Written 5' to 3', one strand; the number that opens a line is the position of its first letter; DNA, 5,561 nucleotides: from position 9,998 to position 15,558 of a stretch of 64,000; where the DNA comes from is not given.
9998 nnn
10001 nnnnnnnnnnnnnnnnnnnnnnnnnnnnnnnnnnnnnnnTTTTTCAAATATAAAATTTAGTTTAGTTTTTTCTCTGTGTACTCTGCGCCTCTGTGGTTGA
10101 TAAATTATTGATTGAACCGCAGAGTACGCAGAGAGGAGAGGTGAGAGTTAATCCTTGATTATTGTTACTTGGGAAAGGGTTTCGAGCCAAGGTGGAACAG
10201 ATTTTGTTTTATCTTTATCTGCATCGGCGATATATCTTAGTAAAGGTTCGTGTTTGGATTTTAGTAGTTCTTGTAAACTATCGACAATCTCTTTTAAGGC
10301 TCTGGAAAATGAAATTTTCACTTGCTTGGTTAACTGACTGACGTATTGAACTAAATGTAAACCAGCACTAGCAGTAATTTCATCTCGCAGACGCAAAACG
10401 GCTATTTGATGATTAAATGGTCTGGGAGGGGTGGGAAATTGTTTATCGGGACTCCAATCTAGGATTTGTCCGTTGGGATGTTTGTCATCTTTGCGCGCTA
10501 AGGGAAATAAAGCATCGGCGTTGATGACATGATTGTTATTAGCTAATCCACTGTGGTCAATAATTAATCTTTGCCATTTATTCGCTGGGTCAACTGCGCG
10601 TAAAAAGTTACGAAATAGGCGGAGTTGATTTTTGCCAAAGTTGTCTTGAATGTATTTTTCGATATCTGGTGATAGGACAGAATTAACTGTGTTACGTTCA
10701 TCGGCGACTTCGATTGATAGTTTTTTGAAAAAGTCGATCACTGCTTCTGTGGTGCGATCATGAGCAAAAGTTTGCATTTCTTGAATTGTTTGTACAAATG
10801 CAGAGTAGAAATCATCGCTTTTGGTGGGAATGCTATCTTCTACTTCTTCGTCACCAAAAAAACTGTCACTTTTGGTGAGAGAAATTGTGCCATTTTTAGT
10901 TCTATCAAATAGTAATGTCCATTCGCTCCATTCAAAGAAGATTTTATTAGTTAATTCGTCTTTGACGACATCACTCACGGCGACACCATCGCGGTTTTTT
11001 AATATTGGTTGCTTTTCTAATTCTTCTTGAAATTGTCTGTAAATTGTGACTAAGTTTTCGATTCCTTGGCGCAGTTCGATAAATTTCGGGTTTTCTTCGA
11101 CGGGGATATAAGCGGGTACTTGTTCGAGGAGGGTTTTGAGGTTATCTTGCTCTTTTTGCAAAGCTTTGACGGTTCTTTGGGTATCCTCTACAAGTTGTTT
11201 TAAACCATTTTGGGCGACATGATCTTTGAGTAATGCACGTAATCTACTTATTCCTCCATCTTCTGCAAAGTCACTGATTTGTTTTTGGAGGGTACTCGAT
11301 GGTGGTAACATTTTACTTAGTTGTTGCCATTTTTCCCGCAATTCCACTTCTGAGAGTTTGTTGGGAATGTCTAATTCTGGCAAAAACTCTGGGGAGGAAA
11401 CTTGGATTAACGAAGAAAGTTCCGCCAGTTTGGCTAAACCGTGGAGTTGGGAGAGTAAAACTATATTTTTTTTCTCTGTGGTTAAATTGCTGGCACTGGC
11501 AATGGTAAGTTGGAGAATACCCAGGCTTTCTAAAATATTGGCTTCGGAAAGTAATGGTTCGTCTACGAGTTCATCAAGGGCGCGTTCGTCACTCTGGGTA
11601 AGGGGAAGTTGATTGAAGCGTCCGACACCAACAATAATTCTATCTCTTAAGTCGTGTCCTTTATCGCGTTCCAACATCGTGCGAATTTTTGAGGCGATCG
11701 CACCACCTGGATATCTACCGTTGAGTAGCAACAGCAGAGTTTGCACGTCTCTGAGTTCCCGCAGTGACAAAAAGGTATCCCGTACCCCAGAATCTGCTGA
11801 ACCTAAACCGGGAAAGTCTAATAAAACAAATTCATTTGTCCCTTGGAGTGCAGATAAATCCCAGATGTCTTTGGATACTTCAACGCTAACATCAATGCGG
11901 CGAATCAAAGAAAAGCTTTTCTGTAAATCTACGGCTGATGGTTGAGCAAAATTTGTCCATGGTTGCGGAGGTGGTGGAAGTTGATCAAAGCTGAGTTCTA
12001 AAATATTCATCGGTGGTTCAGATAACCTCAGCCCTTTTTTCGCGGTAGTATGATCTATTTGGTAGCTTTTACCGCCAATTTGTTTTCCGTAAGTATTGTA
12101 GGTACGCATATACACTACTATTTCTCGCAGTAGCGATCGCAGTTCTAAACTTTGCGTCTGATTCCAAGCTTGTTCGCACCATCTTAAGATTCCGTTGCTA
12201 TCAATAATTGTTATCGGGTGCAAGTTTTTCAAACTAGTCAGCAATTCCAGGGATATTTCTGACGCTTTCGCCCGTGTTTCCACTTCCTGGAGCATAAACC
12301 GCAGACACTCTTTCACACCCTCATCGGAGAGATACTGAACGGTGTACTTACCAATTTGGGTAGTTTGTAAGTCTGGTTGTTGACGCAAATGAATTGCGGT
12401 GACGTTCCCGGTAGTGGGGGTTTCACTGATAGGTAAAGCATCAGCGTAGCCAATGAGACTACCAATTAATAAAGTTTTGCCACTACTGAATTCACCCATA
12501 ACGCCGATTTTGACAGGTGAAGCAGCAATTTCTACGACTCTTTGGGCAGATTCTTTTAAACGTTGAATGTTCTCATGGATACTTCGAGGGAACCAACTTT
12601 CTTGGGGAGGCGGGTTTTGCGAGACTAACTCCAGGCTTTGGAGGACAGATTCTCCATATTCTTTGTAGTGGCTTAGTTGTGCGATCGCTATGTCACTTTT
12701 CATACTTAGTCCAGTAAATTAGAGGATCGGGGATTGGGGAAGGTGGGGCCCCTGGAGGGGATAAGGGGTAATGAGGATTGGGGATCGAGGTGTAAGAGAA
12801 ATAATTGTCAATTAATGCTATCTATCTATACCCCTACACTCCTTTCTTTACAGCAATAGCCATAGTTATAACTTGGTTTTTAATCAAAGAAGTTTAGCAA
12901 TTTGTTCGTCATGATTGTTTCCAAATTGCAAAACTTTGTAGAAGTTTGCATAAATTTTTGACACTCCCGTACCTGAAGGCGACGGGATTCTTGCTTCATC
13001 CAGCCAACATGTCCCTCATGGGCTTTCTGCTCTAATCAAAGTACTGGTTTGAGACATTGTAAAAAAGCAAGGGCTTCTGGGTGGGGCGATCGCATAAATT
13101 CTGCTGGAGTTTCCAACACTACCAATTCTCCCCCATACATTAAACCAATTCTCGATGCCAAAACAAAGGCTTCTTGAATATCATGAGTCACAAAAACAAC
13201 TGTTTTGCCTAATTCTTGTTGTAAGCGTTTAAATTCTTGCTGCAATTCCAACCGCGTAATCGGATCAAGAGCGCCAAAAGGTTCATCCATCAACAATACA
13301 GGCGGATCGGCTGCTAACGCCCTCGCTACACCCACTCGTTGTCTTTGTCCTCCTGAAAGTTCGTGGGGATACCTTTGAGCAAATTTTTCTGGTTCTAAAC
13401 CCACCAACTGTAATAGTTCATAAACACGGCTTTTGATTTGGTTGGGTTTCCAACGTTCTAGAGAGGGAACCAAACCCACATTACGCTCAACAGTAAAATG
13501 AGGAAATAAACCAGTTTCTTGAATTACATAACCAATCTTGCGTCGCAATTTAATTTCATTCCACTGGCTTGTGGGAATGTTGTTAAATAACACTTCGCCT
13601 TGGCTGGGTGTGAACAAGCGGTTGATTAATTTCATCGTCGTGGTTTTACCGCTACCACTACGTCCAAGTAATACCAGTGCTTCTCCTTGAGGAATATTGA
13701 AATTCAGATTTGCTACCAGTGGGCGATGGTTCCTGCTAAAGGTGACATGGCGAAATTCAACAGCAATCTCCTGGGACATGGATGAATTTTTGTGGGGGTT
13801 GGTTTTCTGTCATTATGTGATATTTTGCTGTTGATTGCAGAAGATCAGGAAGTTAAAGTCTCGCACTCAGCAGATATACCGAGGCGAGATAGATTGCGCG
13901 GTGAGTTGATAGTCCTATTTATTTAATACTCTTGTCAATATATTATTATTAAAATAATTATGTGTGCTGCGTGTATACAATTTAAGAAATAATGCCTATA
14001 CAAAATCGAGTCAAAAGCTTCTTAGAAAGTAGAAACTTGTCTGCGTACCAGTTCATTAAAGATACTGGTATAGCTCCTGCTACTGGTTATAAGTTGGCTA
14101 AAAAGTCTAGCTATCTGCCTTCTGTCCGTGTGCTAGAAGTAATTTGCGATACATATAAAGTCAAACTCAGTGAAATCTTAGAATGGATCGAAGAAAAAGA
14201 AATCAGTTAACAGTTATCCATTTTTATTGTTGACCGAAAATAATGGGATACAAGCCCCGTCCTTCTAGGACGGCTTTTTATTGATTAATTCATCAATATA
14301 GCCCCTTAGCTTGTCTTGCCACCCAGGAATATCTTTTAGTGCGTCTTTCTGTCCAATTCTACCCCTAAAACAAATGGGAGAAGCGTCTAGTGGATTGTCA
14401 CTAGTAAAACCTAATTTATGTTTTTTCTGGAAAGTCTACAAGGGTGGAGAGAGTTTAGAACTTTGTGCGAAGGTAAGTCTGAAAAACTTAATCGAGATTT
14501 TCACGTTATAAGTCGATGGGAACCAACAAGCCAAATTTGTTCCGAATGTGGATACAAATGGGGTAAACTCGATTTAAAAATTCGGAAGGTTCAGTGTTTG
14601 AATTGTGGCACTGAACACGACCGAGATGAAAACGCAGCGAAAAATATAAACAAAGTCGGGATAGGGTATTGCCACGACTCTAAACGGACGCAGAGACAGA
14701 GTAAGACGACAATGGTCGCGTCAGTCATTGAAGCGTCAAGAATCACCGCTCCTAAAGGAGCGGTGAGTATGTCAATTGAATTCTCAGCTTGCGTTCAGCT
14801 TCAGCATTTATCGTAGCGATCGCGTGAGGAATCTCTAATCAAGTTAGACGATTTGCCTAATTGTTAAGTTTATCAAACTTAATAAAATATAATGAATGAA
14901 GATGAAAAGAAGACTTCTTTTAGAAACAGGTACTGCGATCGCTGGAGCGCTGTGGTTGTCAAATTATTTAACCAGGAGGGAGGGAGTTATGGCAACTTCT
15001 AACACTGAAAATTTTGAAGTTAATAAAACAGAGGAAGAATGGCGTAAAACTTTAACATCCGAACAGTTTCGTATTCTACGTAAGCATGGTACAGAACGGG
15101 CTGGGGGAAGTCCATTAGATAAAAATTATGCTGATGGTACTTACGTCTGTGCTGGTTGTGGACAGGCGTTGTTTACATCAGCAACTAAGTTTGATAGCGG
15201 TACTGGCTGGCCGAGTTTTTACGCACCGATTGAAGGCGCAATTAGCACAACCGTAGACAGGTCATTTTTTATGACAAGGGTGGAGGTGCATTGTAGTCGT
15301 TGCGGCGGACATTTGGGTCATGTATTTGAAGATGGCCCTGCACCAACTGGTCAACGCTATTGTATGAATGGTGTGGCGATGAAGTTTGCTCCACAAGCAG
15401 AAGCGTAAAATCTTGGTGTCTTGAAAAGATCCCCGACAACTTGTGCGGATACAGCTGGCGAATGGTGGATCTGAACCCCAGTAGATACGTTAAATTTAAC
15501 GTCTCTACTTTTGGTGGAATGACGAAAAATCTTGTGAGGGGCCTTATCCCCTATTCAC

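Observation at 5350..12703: Three-gene operon: dynamin-like GTPase, giant Hsp70/actin-fold ATPase and a 394-aa unknown protein, with paralogous hairpins in both internal spacers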

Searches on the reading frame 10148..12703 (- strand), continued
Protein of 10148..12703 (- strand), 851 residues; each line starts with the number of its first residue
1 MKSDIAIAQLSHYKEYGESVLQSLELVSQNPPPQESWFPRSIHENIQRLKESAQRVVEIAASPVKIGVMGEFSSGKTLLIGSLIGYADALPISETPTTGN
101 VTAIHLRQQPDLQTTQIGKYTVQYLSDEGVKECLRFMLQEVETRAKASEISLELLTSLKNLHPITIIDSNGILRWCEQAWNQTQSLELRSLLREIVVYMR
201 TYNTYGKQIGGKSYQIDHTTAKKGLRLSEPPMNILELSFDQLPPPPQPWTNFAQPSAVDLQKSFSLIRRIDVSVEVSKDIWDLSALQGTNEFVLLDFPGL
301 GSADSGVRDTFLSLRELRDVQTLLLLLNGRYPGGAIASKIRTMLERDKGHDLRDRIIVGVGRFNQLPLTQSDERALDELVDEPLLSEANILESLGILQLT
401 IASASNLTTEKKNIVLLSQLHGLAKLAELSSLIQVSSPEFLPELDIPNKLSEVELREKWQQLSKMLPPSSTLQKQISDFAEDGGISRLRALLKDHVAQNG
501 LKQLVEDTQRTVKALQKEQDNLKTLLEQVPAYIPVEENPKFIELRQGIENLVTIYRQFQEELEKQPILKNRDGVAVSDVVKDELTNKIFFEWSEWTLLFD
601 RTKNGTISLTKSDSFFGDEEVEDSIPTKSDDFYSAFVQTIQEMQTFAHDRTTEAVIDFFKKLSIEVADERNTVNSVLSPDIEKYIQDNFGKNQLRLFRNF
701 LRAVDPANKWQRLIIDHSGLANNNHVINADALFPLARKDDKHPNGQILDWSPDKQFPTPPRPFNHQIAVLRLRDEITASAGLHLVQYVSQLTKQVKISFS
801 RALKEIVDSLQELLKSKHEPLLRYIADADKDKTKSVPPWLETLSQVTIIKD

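Call 40: search_protein_families(library=pfam, alignment_id=A3, max_evalue=1)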
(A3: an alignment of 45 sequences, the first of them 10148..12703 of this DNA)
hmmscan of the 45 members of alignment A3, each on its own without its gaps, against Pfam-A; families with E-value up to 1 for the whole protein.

A. member 1, window:10148-12703:- (851 aa): 6 families
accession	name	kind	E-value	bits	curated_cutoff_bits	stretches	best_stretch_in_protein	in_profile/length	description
PF00350.29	Dynamin_N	-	9.8e-10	39.1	27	1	66-174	1-113/168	Dynamin family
PF01926.29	MMR_HSR1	-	0.00088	19.8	21.9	0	288-330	45-85/113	50S ribosome-binding GTPase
PF25594.1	GldB_lipo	-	0.02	15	27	1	472-551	37-124/309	Gliding motility protein GldB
PF12631.12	MnmE_helical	-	0.03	14.9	40.1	1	394-561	96-200/211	MnmE helical domain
PF19111.5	DUF5798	-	0.057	14.1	27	1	476-529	13-62/89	Family of unknown function (DUF5798)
PF20335.4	DUF6630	-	0.17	12.7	27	0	802-844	69-111/158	Domain of unknown function (DUF6630)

B. families by the number of members that match (of 45 scanned): 47 families (the first 25 are shown)
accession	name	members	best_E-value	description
PF00350.29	Dynamin_N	45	3.2e-10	Dynamin family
PF01926.29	MMR_HSR1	44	1.3e-05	50S ribosome-binding GTPase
PF25594.1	GldB_lipo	10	0.0016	Gliding motility protein GldB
PF04522.18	BBMV_Gp1_N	6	0.019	Broad bean mottle virus, Gp1, N-terminal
PF12631.12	MnmE_helical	5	0.0013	MnmE helical domain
PF20335.4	DUF6630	5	0.052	Domain of unknown function (DUF6630)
PF20849.2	TelK_muzzle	5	0.064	Protelomerase, muzzle domain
PF11662.13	DUF3263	4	0.047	Protein of unknown function (DUF3263)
PF19111.5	DUF5798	3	0.032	Family of unknown function (DUF5798)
PF04108.17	ATG17_like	2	0.0046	Autophagy protein ATG17-like domain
PF11155.13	DUF2935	2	0.01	Domain of unknown function (DUF2935)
PF24427.1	Ig_GP210_16th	2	0.017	Nuclear pore complex protein GP210, Ig-like domain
PF05524.18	PEP-utilisers_N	2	0.021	PEP-utilising enzyme, N-terminal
PF12022.14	COG2_C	2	0.023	COG complex component, COG2, C-terminal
PF18293.6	Caprin-1_dimer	2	0.042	Caprin-1 dimerization domain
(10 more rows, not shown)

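Call 94: search_dna_similar(query=window:10148-12703:-, collection=plasmids, mode=protein, max_evalue=0.001, max_rows=10)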
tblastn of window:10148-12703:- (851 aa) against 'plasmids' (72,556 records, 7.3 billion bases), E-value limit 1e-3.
No match.

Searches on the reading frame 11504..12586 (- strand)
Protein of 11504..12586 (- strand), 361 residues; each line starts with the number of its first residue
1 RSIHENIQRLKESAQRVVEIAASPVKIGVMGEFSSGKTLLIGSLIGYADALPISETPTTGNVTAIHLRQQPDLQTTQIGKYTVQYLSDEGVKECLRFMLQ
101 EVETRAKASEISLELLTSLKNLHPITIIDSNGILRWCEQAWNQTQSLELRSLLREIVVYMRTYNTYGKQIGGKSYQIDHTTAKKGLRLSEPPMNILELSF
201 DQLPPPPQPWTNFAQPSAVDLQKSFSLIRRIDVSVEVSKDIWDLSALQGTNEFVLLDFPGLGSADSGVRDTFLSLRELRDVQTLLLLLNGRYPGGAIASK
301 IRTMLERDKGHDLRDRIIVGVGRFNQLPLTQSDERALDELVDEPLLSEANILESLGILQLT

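Call 83: search_solved_structures(query=window:11504-12586:-, max_evalue=10, show_alignments=3)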
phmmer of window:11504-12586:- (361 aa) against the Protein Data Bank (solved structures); distinct sequences matched with E-value up to 10: 2.
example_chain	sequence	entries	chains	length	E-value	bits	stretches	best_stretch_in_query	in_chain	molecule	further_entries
5owv_C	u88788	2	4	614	0.13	14.7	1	21-69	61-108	GTP-binding protein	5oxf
9em9_A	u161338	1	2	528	1.3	11.4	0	254-357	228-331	Slr0869 protein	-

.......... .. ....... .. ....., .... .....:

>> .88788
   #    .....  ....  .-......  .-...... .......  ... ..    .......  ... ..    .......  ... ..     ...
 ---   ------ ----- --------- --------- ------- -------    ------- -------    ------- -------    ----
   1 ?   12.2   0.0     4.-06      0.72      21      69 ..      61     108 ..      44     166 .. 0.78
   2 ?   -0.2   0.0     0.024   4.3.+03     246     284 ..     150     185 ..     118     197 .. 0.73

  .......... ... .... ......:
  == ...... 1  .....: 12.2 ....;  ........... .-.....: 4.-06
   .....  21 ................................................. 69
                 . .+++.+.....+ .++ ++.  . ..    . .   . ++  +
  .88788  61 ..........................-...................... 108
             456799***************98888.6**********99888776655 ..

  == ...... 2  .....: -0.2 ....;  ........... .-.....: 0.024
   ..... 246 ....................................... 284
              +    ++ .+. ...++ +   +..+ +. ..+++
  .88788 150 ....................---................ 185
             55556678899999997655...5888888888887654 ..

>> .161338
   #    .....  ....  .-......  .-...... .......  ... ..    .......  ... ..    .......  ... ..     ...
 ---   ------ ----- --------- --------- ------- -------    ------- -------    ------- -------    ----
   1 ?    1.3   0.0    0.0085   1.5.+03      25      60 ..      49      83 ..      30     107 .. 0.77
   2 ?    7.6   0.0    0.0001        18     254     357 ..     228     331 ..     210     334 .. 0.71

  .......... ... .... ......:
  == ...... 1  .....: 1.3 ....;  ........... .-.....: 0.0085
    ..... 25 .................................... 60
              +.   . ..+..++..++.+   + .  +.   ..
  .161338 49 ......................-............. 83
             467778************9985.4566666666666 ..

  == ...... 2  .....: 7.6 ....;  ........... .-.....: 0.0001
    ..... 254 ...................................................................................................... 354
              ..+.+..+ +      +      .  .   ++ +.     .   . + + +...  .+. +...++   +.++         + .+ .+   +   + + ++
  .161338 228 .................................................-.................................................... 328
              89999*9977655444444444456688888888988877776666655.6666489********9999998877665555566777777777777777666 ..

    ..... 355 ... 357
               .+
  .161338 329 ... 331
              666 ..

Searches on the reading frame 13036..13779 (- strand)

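Call 89: search_protein_families(library=pfam, proteins=[window:13036-13779:-], max_evalue=0.001)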
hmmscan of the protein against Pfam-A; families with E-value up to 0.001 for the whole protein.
window:13036-13779:- (247 aa): 4 families
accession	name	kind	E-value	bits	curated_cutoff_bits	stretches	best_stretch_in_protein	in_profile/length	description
PF00005.33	ABC_tran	-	1.9e-37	129.3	25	1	23-168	2-136/137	ABC transporter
PF13304.12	AAA_21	-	9.8e-09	36.1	27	1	112-200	219-299/304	AAA domain, putative AbiEii toxin, Type IV TA system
PF13555.12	AAA_29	-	0.00014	22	27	1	30-68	20-57/61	P-loop containing region of AAA domain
PF13401.12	AAA_22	-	0.00066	20.4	27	0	34-166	7-92/130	AAA domain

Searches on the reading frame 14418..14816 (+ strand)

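Call 89: search_protein_families(library=pfam, proteins=[window:14418-14816:+], max_evalue=0.001)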
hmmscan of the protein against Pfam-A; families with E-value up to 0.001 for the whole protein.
window:14418-14816:+ (132 aa): 1 family
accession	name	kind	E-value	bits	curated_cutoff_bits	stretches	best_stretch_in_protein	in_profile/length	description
PF07282.18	Cas12f1-like_TNB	-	1.9e-19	70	26.3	1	10-77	1-60/60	Cas12f1-like, TNB domain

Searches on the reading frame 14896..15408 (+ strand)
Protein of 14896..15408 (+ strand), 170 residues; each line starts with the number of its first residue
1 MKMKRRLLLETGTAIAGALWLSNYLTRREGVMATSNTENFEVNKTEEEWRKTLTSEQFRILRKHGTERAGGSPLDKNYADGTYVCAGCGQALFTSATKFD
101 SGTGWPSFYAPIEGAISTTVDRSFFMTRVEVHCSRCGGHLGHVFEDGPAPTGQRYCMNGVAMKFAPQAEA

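Call 89: search_protein_families(library=pfam, proteins=[window:14896-15408:+], max_evalue=0.001)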
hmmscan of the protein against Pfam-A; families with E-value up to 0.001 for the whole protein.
window:14896-15408:+ (170 aa): 2 families
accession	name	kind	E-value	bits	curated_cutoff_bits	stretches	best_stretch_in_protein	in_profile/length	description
PF01641.26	SelR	-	1.3e-48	164.2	24.9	1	53-166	1-116/116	SelR domain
PF24046.1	At4g08330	-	0.00035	21.1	27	0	123-151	71-99/129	At4g08330 beta-tent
